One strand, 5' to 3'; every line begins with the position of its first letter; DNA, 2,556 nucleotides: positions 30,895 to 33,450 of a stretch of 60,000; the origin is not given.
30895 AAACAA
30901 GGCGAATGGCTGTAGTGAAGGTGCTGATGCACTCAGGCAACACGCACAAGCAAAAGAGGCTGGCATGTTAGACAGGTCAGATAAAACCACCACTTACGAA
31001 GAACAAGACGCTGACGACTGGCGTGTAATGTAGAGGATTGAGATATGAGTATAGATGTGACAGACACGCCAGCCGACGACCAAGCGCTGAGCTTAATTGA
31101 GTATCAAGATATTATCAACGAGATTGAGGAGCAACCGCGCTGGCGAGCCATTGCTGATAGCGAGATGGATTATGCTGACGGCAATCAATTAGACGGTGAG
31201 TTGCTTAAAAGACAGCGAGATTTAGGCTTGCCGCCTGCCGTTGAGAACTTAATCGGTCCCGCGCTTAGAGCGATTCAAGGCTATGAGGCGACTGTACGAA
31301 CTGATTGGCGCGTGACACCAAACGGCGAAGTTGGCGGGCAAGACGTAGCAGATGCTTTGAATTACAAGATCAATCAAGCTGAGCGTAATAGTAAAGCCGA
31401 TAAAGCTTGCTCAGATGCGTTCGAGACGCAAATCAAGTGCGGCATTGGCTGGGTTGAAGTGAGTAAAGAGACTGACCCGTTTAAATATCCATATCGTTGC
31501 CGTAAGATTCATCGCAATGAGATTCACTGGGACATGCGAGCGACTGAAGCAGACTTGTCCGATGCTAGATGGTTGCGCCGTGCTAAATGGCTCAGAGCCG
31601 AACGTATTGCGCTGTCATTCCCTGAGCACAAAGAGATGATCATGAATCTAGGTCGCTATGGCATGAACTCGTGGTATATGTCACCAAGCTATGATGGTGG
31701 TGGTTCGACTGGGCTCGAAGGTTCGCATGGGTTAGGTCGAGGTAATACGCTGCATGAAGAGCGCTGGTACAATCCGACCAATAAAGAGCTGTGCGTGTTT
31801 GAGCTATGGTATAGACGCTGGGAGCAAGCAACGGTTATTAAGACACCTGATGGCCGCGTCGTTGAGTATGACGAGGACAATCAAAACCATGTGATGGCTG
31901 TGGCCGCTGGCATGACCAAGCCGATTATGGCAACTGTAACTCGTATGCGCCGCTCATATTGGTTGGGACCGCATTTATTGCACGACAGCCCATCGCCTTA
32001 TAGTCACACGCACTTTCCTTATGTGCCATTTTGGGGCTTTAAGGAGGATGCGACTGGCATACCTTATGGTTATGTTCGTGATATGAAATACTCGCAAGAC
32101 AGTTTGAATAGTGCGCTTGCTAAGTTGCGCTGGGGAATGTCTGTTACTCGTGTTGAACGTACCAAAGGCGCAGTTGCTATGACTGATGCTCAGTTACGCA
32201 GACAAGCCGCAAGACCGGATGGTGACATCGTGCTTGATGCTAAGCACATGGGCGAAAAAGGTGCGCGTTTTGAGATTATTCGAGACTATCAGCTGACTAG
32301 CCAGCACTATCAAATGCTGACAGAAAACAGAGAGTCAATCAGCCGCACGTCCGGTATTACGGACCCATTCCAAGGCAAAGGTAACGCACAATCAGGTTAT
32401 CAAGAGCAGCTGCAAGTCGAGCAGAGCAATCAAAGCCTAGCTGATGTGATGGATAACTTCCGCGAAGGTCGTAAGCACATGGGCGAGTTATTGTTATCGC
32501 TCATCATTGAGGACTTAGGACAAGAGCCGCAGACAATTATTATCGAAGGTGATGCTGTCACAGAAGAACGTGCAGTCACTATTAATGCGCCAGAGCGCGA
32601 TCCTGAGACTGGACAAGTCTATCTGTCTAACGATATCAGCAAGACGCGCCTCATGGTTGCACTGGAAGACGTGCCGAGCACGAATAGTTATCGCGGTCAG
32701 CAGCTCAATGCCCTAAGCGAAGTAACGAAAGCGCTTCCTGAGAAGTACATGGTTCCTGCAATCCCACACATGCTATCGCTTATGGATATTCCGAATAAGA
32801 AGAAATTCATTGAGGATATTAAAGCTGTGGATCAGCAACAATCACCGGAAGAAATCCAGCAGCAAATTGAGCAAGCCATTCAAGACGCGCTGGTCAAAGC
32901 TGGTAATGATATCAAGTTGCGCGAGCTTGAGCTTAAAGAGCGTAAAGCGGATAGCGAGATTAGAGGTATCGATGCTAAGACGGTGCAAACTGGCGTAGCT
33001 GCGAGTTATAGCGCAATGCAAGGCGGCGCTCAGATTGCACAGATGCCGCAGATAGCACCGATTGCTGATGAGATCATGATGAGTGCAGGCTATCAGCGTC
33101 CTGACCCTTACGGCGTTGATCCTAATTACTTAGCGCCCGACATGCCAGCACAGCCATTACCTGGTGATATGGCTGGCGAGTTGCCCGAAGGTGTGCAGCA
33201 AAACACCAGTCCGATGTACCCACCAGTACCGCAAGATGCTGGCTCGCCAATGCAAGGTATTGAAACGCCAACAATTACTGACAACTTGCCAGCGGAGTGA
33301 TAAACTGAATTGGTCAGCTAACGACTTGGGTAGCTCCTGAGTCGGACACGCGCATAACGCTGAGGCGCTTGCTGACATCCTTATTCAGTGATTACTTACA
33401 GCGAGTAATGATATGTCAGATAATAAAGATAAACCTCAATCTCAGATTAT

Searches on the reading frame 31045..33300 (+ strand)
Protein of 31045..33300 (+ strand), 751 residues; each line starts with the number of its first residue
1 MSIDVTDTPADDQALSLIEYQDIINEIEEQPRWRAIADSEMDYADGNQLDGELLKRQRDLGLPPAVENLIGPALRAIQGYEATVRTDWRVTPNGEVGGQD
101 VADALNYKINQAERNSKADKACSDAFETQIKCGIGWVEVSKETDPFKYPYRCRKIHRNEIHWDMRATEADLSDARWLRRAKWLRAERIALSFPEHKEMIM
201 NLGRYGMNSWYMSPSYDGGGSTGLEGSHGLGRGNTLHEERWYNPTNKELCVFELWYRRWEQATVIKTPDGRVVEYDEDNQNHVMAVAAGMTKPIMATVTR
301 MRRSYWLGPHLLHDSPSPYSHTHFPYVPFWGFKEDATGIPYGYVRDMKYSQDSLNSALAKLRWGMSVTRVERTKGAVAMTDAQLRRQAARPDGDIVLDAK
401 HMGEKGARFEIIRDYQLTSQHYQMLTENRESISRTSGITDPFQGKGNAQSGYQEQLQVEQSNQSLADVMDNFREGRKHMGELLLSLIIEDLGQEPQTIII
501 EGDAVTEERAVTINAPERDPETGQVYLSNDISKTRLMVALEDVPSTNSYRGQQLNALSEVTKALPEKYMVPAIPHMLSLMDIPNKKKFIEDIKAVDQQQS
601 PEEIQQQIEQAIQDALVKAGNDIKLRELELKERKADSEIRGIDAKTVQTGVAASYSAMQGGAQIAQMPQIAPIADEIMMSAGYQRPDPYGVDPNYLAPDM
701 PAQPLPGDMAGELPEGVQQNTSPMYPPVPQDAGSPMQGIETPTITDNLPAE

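Call 54: search_dna_similar(query=window:31045-33300:+, collection=phages, mode=protein, max_rows=60, max_evalue=1e-20, rows=spread)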
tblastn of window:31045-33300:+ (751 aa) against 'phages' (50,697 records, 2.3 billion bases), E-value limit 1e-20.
Records with a match: 405; places in all: 405; records where one place covers at least 80% of the query: 90.
Best place of each record, by identity: 60-80% 40; <60% 365.
By first word of the organism name: Vibrio 104; Stx2a-converting 83; Escherichia 74; Pseudomonas 41; Ralstonia 31; Stx2-converting 12; Burkholderia 10; Shigella 6; Stx 6; Klebsiella 6; and 16 more.
By host as written in the record: - 209; Pseudomonas aeruginosa 19; Escherichia coli K514 (EHEC) 7; Ralstonia pseudosolanacearum 6; Escherichia coli O157:H7 5; Ralstonia pseudosolanacearum I-31 (MT043) 5; Ralstonia solanacearum 5; Pseudomonas aeruginosa PAO1 4; and 99 more.
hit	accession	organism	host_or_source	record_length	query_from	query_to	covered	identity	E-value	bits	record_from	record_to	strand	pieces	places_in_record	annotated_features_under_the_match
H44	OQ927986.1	Shewanella phage vB_SbaS_Y11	Shewanella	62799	7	751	99%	71.2%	0e+0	1082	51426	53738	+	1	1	portal protein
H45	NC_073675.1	Pseudomonas phage LKA5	Pseudomonas aeruginosa PAO1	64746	9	749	99%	63.8%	0e+0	907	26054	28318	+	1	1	portal protein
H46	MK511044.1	Pseudomonas phage vB_Pae_BR197a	Pseudomonas aeruginosa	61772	9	749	99%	63.8%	0e+0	907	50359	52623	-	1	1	hypothetical protein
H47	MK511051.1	Pseudomonas phage vB_Pae_BR181a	Pseudomonas aeruginosa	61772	9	749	99%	63.8%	0e+0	907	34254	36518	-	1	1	hypothetical protein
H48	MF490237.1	Pseudomonas phage vB_PaeP_E220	-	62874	9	749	99%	63.7%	0e+0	906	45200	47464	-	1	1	hypothetical protein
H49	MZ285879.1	Pseudomonas phage PA8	Pseudomonas aeruginosa PAO1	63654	9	749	99%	63.7%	0e+0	905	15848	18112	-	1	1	hypothetical protein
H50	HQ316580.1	Vibrio phage douglas 12A4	Vibrio fischeri 12A4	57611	5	595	79%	31.9%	4e-87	307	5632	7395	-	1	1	portal protein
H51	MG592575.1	Vibrio phage 1.205.O._10N.222.51.A7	Vibrio tasmaniensis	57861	13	594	77%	31.8%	4e-75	271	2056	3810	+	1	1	coil containing protein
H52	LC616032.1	Stx2a-converting phage Stx2_EH1965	-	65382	15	594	77%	31.7%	1e-79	285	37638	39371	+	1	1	none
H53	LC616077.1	Stx2a-converting phage Stx2_13518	-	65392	15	594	77%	31.7%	1e-79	285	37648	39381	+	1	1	none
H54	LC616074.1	Stx2a-converting phage Stx2_10902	-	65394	15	594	77%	31.7%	1e-79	285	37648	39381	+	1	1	none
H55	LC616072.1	Stx2a-converting phage Stx2_PV03-14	-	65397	15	594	77%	31.7%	1e-79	285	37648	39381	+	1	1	none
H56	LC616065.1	Stx2a-converting phage Stx2_463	-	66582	15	594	77%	31.7%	1e-79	285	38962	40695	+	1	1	none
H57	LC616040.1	Stx2a-converting phage Stx2_3993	-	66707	15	594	77%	31.7%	1e-79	285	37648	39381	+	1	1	none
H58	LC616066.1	Stx2a-converting phage Stx2_11106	-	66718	15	594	77%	31.7%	1e-79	285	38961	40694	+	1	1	none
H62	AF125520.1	Escherichia phage 933W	Escherichia coli O157:H7, strain EDL933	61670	15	594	77%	31.7%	2e-79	284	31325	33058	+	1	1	L0114: putative portal protein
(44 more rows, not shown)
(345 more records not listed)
